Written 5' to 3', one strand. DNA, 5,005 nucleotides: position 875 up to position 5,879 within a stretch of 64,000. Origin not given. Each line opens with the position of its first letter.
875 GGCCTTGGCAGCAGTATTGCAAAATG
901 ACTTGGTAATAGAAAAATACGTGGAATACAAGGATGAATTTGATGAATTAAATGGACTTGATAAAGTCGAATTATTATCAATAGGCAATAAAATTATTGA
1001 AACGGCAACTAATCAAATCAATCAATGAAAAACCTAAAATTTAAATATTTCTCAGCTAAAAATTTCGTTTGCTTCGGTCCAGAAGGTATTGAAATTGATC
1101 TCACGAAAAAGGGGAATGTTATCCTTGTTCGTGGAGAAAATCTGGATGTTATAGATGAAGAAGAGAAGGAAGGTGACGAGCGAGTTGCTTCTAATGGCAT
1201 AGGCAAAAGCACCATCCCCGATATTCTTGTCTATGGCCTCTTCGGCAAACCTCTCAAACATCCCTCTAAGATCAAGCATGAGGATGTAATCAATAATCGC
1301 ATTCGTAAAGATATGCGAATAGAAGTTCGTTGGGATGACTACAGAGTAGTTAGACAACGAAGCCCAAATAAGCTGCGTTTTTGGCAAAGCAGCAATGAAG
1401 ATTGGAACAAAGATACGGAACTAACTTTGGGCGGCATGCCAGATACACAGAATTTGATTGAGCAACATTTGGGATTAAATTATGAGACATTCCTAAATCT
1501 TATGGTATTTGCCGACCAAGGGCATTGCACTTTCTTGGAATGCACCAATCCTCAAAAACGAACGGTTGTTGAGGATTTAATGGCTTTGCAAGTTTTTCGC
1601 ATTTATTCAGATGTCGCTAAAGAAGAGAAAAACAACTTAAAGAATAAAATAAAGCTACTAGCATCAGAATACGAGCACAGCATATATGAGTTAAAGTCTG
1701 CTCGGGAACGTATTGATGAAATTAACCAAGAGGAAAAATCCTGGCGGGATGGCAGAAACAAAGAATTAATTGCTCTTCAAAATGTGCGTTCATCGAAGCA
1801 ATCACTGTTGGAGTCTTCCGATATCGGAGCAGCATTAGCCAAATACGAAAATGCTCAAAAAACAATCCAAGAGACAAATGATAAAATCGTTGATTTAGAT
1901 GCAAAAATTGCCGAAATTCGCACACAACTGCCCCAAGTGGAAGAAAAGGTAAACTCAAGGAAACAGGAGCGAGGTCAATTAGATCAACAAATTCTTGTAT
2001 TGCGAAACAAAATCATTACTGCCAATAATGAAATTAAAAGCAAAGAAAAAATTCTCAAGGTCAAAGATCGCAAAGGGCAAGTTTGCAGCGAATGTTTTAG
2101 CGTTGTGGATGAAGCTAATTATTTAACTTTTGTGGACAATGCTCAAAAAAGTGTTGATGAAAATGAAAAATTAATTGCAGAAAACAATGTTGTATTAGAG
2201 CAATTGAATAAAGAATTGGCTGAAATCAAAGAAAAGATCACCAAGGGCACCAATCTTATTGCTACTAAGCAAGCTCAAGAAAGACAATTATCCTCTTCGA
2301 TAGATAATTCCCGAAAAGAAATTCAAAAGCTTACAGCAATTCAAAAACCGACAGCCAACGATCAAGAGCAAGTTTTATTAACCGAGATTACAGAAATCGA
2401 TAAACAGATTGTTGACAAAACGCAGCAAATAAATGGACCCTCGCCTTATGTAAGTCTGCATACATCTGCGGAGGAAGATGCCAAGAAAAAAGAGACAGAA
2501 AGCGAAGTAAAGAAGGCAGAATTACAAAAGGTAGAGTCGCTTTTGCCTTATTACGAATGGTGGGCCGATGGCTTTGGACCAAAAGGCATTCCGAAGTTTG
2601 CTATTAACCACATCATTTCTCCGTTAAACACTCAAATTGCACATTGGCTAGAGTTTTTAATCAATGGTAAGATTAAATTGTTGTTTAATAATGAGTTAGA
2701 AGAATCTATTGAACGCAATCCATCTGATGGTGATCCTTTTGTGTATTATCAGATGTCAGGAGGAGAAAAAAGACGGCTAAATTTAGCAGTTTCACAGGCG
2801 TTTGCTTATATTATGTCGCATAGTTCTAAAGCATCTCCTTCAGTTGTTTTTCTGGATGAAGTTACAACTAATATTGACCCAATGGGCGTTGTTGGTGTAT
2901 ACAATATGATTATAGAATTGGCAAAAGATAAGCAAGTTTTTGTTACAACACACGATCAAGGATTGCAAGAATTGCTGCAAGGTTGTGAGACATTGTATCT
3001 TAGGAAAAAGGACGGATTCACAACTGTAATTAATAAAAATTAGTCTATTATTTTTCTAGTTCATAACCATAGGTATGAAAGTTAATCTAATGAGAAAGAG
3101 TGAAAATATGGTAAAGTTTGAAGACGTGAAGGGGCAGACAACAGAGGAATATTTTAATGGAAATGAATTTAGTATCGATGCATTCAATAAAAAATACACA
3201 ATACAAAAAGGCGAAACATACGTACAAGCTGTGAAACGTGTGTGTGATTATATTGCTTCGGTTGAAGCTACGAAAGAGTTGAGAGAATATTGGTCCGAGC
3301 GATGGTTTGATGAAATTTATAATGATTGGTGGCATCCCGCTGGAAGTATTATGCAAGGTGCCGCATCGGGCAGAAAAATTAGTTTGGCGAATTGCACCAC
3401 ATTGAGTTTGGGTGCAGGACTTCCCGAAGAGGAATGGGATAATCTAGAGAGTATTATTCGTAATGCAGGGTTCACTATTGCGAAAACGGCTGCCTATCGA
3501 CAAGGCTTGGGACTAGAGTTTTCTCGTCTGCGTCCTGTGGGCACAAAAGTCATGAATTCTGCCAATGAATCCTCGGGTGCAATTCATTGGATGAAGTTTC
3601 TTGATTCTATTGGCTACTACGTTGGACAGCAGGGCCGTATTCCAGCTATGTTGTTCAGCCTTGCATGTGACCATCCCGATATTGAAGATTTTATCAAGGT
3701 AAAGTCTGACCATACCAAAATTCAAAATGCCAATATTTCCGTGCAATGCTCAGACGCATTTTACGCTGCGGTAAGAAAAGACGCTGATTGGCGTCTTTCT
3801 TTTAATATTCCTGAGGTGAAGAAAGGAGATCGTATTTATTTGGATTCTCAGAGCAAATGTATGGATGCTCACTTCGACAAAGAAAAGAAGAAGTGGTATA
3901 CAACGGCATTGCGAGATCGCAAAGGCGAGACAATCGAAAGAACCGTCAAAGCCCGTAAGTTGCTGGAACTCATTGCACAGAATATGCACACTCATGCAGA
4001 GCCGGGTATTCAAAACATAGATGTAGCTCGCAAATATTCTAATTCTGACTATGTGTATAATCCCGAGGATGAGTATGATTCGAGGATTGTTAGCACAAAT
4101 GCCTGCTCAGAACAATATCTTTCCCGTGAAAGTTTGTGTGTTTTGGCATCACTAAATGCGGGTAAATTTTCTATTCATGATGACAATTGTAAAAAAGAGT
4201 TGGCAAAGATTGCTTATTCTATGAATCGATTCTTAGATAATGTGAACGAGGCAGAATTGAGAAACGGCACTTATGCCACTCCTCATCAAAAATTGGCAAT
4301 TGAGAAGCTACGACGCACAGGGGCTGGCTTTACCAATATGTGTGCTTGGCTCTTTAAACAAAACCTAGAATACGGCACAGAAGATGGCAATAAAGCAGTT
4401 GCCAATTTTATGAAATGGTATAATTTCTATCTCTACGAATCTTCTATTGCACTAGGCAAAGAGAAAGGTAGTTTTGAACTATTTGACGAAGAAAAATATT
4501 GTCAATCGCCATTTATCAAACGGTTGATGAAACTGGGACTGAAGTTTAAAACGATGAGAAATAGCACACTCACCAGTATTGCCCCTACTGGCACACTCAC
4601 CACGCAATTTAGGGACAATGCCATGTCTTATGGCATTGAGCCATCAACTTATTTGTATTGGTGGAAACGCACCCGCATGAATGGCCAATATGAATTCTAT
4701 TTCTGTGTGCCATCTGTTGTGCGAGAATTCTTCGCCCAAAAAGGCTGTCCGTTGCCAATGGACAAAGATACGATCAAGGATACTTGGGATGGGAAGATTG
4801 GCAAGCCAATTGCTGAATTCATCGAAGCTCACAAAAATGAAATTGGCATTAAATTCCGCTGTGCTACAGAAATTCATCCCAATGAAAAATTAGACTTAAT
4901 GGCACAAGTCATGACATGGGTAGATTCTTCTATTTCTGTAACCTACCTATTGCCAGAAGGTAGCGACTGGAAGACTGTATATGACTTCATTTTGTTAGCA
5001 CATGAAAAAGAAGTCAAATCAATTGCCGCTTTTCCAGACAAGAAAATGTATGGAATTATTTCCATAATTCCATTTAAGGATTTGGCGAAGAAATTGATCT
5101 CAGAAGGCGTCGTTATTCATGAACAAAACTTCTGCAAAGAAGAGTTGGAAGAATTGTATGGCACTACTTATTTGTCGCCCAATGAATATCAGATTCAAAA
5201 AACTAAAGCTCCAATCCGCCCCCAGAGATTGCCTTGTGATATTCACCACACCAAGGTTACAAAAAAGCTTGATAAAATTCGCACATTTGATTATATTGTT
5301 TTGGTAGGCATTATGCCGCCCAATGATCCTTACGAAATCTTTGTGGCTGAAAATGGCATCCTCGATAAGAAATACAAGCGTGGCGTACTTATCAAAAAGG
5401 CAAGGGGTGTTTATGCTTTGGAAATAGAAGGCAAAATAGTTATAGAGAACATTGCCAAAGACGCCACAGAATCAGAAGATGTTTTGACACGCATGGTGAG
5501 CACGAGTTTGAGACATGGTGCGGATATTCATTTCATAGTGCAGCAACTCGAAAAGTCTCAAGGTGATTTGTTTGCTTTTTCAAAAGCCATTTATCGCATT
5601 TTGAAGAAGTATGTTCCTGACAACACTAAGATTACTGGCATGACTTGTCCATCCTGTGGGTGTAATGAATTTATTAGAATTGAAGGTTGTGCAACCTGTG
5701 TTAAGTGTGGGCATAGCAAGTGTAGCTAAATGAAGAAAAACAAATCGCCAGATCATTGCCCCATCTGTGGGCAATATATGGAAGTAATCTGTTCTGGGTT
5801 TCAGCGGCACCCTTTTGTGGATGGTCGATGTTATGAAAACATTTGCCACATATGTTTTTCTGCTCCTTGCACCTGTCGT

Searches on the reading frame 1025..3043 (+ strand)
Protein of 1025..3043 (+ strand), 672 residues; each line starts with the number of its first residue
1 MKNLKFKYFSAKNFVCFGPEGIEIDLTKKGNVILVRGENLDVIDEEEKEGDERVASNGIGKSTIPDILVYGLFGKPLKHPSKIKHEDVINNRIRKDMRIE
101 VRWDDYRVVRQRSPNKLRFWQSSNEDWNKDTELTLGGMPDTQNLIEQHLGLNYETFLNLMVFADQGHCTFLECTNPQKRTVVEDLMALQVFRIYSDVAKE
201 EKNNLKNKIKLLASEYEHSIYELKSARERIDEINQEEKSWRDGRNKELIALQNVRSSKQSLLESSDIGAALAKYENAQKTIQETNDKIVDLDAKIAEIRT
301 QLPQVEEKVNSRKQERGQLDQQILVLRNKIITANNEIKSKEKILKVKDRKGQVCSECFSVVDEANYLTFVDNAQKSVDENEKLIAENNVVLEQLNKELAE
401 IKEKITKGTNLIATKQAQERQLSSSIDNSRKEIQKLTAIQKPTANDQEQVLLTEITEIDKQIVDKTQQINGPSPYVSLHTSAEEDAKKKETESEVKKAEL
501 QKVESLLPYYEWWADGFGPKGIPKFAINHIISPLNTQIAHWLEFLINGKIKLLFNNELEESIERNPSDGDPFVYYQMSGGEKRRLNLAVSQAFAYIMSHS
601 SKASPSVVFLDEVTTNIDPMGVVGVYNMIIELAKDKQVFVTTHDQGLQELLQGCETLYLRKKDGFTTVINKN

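Call 46: search_protein_families(library=phrogs, proteins=[window:1025-3043:+], max_evalue=0.00001)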
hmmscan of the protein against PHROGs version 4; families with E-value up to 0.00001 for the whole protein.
window:1025-3043:+ (672 aa): 2 families
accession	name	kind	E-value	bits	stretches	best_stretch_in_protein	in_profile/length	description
phrog_77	-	DNA, RNA and nucleotide metabolism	6.1e-81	274.2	1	1-671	293-955/967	SbcC-like subunit of palindrome specific endonuclease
phrog_21388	-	DNA, RNA and nucleotide metabolism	3e-11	44.5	1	4-121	2-112/126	exonuclease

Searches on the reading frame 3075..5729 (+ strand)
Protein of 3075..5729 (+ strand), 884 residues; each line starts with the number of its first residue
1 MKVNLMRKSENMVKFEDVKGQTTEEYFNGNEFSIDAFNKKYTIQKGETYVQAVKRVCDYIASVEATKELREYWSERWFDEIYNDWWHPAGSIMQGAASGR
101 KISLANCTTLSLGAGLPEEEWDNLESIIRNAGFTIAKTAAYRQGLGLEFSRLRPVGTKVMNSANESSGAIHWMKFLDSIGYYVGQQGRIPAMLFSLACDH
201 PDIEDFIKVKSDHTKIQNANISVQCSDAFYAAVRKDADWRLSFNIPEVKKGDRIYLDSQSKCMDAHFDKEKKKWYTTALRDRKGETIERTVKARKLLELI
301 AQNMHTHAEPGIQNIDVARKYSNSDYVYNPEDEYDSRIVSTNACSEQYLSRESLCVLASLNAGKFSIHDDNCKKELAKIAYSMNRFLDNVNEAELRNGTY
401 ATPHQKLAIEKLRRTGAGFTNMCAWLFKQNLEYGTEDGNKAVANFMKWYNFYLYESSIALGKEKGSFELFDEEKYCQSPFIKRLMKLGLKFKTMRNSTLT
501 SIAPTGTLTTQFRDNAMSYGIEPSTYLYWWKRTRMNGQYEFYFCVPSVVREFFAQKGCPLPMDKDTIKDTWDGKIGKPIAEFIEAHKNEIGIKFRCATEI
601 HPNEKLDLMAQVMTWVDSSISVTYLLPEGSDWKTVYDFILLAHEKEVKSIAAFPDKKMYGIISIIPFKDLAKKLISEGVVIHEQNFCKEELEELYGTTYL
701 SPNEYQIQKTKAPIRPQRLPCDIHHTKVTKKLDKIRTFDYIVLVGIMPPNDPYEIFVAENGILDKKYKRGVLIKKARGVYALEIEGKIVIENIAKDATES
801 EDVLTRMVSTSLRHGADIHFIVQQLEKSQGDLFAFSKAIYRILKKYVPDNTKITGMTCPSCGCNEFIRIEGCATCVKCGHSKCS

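Call 34: search_protein_families(library=pfam, proteins=[window:3075-5729:+], max_evalue=0.01)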
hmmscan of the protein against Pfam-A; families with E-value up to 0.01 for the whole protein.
window:3075-5729:+ (884 aa): 3 families
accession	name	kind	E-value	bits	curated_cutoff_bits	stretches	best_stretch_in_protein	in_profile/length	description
PF02867.20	Ribonuc_red_lgC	-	7e-76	256.4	23.9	1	122-651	10-521/523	Ribonucleotide reductase, barrel domain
PF00317.26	Ribonuc_red_lgN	-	6e-06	26.7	28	1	30-97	4-73/77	Ribonucleotide reductase, all-alpha domain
PF12637.14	TSCPD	-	0.0014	19.4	22.8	1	802-845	41-86/88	TSCPD domain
